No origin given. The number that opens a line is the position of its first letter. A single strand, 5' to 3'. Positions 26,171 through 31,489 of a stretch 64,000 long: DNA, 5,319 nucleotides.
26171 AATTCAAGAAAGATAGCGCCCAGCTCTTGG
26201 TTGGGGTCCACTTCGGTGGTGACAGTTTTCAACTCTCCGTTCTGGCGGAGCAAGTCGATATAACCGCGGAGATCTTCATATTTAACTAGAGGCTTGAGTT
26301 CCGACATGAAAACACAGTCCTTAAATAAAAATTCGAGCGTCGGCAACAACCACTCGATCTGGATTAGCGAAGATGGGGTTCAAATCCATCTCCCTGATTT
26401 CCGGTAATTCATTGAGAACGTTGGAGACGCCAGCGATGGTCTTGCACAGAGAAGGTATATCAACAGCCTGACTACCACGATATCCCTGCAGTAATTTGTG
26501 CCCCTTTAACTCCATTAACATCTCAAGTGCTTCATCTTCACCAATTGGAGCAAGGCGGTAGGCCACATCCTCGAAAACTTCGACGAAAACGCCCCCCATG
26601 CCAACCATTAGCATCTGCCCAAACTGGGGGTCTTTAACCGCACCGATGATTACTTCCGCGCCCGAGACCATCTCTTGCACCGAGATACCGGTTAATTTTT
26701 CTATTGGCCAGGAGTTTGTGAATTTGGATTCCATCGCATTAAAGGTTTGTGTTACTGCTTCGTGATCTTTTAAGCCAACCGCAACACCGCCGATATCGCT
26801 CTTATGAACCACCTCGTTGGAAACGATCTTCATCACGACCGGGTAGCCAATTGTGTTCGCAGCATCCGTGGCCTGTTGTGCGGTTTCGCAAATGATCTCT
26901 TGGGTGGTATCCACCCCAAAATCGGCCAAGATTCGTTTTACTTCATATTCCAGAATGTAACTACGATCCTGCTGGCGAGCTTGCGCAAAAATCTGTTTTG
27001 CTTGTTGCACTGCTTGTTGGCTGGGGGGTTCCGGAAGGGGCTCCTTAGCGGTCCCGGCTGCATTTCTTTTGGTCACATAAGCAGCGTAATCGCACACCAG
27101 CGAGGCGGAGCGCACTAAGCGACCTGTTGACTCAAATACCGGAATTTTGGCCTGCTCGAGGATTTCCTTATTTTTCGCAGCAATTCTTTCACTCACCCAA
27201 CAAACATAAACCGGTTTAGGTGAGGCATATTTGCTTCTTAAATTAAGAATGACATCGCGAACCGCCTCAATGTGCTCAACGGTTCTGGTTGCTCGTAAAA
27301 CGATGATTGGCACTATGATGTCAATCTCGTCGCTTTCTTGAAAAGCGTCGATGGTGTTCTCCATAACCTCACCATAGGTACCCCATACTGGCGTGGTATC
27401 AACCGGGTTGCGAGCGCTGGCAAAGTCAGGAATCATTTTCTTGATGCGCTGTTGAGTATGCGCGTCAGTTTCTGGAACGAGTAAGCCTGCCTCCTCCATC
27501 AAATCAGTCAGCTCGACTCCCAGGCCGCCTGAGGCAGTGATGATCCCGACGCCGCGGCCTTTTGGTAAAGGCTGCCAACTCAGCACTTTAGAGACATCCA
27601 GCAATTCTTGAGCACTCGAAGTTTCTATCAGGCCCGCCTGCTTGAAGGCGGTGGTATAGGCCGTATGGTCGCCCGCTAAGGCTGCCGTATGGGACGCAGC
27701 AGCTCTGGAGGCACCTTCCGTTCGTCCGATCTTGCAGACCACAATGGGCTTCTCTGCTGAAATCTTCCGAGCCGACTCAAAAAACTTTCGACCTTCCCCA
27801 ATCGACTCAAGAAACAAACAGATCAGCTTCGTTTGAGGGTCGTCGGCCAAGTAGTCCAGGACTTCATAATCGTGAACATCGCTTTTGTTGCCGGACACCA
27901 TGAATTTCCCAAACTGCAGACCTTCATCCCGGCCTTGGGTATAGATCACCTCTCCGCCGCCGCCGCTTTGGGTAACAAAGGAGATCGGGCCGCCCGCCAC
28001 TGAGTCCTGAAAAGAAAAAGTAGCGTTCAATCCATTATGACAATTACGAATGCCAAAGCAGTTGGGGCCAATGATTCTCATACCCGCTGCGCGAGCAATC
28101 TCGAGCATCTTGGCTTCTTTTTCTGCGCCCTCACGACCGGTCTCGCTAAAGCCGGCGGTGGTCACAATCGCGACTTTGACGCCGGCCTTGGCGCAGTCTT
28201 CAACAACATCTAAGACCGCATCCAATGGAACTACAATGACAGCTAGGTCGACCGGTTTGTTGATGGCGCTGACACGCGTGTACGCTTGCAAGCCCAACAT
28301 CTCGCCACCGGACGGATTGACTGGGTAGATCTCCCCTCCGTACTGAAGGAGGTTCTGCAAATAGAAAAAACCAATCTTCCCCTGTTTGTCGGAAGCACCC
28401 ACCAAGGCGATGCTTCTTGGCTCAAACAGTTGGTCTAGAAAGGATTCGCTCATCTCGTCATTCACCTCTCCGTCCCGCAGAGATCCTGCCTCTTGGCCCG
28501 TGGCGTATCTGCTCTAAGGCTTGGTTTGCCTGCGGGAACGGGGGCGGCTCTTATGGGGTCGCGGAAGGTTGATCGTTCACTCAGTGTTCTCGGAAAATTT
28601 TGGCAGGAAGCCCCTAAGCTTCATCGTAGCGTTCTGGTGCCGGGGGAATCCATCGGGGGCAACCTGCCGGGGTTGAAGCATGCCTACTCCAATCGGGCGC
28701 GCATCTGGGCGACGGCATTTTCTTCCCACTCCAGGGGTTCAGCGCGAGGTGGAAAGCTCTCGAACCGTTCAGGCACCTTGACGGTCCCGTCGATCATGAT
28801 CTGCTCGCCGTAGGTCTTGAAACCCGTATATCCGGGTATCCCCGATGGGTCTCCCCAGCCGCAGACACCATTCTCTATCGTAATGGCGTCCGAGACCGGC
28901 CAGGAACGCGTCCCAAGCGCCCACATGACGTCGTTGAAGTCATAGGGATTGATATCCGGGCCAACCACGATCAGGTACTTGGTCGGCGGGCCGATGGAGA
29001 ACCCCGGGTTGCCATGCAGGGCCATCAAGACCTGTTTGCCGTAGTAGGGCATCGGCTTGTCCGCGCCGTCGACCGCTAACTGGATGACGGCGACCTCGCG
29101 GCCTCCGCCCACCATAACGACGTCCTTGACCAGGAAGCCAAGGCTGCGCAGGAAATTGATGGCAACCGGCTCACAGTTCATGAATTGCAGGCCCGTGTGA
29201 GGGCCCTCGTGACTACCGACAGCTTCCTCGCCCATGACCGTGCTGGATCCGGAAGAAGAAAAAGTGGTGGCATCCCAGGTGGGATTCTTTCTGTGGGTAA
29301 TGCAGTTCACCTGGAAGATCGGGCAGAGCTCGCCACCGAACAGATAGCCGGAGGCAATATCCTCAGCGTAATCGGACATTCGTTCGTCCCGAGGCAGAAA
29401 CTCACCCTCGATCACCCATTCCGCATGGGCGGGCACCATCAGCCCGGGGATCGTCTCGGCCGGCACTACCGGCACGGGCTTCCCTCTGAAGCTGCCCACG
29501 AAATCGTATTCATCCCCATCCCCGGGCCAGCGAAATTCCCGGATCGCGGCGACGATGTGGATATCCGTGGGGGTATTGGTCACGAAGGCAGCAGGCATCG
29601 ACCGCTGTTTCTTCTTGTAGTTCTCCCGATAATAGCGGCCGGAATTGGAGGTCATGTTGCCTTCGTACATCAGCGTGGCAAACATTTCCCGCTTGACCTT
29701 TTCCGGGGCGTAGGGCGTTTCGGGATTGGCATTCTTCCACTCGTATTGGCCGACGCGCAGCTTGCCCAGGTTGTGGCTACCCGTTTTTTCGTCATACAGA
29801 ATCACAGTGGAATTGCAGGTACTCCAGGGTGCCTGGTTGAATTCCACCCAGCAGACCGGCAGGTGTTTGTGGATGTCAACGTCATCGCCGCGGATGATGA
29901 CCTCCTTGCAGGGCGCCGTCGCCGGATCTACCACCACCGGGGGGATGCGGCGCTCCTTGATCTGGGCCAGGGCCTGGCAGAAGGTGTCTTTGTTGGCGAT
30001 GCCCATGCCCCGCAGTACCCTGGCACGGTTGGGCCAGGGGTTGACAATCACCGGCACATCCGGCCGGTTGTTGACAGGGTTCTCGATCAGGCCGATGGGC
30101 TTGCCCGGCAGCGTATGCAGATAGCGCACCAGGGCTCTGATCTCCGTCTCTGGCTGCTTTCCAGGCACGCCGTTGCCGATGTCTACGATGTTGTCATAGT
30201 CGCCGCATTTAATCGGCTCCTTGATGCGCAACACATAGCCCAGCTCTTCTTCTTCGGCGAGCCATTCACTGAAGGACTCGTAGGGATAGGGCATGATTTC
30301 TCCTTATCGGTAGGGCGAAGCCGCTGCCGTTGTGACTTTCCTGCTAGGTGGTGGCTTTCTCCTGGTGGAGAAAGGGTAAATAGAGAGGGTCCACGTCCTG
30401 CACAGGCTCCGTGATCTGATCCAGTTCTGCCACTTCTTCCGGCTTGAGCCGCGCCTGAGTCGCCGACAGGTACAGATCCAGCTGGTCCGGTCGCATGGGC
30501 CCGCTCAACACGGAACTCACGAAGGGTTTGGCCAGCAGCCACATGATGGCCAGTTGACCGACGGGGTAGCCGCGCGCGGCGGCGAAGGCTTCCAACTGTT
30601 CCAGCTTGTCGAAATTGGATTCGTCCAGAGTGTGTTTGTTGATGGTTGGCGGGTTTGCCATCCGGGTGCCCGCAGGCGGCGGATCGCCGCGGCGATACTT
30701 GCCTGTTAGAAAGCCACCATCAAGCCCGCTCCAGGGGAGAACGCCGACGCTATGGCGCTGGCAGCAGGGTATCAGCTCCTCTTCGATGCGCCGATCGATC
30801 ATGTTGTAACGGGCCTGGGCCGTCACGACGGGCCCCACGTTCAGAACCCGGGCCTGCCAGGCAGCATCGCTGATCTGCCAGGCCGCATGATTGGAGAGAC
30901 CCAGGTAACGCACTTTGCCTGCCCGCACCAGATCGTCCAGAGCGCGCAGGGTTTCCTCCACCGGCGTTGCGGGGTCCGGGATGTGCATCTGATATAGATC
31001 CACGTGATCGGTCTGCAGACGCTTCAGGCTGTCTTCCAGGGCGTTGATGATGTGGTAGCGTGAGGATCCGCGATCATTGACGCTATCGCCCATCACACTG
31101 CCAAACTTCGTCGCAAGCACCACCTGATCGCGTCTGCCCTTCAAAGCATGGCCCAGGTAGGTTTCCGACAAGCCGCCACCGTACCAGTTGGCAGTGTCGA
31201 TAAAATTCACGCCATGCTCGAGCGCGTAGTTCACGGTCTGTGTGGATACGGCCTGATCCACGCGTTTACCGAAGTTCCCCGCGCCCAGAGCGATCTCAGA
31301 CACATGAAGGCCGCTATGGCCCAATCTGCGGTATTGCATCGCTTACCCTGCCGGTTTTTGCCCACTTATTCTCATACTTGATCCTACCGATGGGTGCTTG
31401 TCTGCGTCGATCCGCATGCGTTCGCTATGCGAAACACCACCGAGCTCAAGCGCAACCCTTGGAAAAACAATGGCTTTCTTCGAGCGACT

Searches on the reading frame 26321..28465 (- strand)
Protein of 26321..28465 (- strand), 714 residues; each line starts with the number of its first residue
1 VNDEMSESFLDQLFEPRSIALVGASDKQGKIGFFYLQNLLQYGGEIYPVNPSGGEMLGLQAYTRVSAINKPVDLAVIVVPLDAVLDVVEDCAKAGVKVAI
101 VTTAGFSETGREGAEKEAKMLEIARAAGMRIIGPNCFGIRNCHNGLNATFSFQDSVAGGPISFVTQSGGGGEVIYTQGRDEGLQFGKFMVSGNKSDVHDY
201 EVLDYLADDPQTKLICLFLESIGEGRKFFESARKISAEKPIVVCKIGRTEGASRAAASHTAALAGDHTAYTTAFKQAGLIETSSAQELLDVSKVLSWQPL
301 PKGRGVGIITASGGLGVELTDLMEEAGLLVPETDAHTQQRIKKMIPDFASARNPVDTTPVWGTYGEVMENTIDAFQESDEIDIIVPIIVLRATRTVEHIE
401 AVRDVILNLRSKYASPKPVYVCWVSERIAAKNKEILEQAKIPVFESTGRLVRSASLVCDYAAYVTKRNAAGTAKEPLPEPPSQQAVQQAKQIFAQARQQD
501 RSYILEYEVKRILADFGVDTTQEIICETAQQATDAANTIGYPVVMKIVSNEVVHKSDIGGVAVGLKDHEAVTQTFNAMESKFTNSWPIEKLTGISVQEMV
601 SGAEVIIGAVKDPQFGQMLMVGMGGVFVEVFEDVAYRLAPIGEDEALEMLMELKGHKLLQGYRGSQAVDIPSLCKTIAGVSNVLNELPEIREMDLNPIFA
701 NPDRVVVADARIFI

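Call 17: search_protein_families(library=pfam, proteins=[window:26321-28465:-], max_evalue=0.00001)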
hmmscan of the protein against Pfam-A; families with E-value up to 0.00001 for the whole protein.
window:26321-28465:- (714 aa): 5 families
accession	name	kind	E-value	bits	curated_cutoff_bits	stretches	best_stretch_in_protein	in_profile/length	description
PF13549.11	ATP-grasp_5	-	4.8e-75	252.1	27.6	1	495-714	1-221/221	ATP-grasp domain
PF13607.11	Succ_CoA_lig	-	1.7e-47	161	27.4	1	159-295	2-138/138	Succinyl-CoA ligase like flavodoxin domain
PF13380.12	CoA_binding_2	-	5.5e-27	95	22.8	1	17-140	1-114/116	CoA binding domain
PF02629.25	CoA_binding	-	8.8e-13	49.3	22.3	1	15-105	2-97/97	CoA binding domain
PF19045.5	Ligase_CoA_2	-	8.4e-07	29.6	23.7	1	306-445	1-138/162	Ligase-CoA domain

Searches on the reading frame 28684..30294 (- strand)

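Call 17: search_protein_families(library=pfam, proteins=[window:28684-30294:-], max_evalue=0.00001)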
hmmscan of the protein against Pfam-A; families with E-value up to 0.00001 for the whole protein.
window:28684-30294:- (536 aa): 2 families
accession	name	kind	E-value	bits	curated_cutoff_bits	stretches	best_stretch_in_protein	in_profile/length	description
PF01977.22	UbiD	-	4.3e-28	98.3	23.3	1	122-344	3-202/206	3-octaprenyl-4-hydroxybenzoate carboxy-lyase Rift-related domain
PF20696.2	UbiD_C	-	1.6e-15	57.7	24.2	1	389-496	23-120/127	3-octaprenyl-4-hydroxybenzoate carboxy-lyase C-terminal domain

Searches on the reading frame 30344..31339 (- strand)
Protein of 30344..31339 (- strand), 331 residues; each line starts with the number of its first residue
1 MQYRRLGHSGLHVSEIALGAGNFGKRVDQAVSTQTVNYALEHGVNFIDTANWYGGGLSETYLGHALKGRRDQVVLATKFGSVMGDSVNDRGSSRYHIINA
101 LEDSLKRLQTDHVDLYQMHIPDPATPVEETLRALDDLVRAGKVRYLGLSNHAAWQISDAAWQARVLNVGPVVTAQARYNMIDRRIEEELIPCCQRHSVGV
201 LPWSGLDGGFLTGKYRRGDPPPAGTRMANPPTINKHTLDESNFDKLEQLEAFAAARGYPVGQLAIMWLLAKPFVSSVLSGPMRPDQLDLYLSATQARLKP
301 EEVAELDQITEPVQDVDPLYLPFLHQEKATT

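Call 17: search_protein_families(library=pfam, proteins=[window:30344-31339:-], max_evalue=0.00001)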
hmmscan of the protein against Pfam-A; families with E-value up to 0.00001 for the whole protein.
window:30344-31339:- (331 aa): 1 family
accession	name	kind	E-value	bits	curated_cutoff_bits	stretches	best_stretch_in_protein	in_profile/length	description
PF00248.27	Aldo_ket_red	-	4.6e-74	249.6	24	1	15-310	1-290/291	Aldo/keto reductase family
